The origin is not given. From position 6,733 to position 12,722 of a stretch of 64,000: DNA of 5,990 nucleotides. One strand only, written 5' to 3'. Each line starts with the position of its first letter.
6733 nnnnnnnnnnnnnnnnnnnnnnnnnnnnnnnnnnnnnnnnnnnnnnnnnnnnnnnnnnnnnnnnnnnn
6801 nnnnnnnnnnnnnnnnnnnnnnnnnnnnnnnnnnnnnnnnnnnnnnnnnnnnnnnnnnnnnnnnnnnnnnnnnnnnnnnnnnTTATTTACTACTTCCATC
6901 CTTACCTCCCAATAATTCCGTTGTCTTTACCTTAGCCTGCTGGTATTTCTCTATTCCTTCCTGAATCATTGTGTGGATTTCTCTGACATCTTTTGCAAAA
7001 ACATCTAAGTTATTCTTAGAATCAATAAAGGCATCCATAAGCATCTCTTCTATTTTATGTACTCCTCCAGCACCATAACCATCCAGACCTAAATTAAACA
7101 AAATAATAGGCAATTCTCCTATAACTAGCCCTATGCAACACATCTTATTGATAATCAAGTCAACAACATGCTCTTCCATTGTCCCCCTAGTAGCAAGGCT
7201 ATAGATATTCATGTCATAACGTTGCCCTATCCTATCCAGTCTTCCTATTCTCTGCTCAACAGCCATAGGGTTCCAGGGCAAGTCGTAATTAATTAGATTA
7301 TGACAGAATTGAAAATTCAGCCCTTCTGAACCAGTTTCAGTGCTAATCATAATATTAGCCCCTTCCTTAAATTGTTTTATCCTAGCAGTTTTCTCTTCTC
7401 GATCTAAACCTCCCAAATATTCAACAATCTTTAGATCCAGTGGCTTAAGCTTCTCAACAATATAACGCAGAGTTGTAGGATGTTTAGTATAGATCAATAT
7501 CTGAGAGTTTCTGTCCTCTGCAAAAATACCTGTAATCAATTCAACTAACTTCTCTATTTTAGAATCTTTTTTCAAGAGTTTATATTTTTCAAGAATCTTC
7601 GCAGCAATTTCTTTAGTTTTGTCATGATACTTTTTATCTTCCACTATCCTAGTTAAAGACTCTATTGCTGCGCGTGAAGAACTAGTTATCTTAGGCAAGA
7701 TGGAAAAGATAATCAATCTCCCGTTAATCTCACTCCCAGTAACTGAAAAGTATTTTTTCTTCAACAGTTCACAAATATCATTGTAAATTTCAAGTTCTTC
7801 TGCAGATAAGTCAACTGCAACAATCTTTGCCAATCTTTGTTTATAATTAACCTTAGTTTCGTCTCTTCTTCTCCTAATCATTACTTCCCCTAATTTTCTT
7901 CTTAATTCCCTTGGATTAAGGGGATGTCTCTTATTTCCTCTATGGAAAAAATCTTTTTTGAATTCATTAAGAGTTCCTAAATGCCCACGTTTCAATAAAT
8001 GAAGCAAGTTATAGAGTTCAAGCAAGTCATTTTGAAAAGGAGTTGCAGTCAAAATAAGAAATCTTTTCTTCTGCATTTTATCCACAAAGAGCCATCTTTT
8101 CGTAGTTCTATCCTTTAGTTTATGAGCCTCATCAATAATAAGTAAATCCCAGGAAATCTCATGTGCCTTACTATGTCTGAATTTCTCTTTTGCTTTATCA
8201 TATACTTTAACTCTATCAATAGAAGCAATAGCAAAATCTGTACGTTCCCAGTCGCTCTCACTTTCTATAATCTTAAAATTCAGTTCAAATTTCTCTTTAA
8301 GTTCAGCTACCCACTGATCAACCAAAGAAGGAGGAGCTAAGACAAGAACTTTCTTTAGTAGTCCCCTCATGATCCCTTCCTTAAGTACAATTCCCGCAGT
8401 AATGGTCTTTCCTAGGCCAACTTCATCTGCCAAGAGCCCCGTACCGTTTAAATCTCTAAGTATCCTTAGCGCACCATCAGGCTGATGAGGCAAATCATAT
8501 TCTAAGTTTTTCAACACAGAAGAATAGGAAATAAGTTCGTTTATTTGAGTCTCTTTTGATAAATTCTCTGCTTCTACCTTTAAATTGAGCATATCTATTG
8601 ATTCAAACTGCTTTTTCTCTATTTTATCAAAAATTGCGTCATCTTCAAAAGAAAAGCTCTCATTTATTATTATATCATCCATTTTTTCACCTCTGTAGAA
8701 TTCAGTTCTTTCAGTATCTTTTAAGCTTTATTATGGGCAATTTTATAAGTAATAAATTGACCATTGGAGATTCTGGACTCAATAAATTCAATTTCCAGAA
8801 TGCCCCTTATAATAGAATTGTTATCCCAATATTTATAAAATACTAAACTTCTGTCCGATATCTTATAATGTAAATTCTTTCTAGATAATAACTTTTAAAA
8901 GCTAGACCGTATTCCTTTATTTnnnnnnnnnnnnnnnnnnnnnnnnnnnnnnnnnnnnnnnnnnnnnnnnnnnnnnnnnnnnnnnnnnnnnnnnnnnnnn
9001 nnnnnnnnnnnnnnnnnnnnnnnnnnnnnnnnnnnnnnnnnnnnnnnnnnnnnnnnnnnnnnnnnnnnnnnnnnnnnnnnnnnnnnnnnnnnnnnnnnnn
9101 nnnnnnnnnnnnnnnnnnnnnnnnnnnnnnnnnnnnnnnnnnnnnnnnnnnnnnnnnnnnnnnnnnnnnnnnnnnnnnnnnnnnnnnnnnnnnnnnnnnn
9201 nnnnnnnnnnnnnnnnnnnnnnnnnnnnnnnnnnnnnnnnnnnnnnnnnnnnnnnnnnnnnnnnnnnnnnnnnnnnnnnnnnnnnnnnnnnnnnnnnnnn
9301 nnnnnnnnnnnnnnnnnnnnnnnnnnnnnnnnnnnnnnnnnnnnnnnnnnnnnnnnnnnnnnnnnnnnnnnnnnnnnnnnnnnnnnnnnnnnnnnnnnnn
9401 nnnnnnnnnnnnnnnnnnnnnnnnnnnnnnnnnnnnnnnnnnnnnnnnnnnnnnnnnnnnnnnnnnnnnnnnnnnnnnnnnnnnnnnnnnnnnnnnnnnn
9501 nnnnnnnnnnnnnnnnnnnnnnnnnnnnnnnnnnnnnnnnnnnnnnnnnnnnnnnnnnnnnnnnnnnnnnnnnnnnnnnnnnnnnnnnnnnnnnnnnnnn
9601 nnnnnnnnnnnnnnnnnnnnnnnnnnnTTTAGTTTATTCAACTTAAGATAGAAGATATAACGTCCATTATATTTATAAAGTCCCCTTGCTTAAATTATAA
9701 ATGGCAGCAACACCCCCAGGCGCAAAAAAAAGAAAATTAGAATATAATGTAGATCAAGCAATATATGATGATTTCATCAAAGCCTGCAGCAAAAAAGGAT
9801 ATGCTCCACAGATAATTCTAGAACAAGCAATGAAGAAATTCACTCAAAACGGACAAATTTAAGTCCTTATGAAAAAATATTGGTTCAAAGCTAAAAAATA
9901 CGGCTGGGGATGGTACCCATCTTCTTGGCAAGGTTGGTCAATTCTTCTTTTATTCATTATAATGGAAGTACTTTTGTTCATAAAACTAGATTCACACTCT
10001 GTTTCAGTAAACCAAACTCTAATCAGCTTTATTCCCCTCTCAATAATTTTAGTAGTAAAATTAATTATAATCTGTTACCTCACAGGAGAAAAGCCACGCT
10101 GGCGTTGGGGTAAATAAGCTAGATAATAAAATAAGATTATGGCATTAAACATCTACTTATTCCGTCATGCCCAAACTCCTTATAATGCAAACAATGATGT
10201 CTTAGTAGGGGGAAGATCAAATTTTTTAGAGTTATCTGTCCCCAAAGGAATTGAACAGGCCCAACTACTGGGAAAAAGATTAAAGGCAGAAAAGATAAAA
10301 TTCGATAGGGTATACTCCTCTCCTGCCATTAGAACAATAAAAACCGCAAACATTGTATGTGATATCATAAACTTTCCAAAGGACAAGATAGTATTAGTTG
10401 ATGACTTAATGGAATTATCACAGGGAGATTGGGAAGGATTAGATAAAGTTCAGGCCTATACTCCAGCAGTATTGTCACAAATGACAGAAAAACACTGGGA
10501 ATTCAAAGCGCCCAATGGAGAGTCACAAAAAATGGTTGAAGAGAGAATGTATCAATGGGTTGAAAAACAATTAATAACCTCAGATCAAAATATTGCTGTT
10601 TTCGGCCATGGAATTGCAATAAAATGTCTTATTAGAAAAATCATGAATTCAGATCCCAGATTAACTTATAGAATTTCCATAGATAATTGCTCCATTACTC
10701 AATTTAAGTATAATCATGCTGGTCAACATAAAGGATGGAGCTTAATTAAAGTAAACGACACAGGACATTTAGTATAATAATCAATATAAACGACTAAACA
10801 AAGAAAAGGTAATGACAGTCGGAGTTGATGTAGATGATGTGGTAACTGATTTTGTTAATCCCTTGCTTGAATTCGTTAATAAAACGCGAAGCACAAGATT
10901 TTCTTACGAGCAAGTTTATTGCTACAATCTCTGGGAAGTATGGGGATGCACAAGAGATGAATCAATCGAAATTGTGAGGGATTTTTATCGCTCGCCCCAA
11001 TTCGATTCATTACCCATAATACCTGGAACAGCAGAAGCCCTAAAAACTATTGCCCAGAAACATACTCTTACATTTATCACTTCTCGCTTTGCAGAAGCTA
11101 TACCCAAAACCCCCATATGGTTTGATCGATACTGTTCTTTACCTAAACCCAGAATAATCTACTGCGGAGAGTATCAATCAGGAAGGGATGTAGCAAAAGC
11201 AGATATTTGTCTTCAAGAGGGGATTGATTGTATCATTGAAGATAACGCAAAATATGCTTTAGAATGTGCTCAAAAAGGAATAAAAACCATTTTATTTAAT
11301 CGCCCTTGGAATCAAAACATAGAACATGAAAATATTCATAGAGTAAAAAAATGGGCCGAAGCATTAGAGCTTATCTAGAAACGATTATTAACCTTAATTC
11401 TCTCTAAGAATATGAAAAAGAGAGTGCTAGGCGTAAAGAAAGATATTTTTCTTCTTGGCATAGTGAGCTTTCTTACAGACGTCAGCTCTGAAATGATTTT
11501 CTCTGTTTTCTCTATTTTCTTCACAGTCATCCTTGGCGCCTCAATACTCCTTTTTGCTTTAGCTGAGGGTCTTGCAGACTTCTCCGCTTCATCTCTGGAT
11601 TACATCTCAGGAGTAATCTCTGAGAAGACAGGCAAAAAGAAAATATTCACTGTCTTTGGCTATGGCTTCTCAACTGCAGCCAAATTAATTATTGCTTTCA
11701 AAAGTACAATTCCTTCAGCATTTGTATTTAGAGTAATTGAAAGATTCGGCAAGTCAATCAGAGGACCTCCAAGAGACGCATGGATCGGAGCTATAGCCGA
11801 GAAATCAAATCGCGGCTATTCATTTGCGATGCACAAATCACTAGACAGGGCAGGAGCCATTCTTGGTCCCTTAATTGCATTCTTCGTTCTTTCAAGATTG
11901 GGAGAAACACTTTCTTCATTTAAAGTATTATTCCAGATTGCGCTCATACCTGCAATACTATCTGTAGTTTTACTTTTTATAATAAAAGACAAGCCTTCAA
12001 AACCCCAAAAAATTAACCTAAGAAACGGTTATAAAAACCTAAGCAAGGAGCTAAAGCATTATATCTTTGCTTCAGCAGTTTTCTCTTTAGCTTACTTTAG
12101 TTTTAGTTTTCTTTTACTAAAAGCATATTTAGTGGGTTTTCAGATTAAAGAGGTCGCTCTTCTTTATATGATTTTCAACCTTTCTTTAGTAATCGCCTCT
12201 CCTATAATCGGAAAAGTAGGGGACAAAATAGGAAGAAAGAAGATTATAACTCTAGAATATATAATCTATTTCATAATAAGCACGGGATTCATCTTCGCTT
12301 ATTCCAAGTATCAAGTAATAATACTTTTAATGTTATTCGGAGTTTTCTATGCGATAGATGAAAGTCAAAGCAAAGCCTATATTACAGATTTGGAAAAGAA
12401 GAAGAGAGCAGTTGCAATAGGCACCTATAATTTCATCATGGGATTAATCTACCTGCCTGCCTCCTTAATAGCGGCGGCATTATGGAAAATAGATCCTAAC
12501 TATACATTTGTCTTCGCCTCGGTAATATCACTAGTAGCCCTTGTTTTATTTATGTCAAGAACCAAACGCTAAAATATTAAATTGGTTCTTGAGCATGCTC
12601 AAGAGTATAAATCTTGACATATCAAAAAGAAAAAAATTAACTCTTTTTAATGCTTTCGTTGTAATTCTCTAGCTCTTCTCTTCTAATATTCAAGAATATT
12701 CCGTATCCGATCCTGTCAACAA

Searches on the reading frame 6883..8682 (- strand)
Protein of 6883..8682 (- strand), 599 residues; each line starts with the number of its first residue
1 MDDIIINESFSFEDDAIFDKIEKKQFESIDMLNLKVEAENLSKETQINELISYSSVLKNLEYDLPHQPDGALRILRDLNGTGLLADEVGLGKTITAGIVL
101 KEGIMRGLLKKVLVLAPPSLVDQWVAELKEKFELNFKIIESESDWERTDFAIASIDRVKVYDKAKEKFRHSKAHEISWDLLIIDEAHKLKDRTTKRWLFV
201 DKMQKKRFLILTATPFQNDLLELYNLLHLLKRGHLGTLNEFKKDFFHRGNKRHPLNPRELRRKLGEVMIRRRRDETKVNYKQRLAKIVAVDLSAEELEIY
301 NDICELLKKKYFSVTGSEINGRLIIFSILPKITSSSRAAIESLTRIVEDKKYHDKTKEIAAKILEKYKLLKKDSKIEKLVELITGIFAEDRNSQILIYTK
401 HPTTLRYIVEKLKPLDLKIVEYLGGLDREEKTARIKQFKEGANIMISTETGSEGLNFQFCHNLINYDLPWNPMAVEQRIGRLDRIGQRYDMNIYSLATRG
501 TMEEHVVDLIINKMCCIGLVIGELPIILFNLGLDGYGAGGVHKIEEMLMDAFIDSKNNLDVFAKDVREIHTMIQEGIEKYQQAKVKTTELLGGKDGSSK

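Call 9: search_protein_families(library=pfam, proteins=[window:6883-8682:-], max_evalue=0.001)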
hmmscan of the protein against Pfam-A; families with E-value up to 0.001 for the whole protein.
window:6883-8682:- (599 aa): 4 families
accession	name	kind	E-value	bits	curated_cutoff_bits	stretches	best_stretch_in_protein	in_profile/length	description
PF00176.29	SNF2-rel_dom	-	1.2e-35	123.5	24.9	1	80-322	18-269/290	SNF2-related domain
PF00271.37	Helicase_C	-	1.1e-19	71.1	23.5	1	375-486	2-110/110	Helicase conserved C-terminal domain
PF04851.21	ResIII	-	1.3e-12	48.4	22.5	1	77-216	21-163/164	Type III restriction enzyme, res subunit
PF00270.35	DEAD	-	2.8e-09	37.4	26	1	86-218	21-162/167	DEAD/DEAH box helicase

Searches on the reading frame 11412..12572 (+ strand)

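Call 9: search_protein_families(library=pfam, proteins=[window:11412-12572:+], max_evalue=0.001)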
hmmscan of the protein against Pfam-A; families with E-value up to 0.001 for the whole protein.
window:11412-12572:+ (386 aa): 3 families
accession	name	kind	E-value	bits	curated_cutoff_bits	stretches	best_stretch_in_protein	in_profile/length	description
PF07690.21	MFS_1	-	1.9e-41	142.6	33.4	2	16-295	2-287/347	Major Facilitator Superfamily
PF13347.12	MFS_2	-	2.4e-07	30.1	27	1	144-315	142-330/427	MFS/sugar transport protein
PF12832.13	MFS_1_like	-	0.00023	20.8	25.2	1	234-312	24-103/373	MFS_1 like family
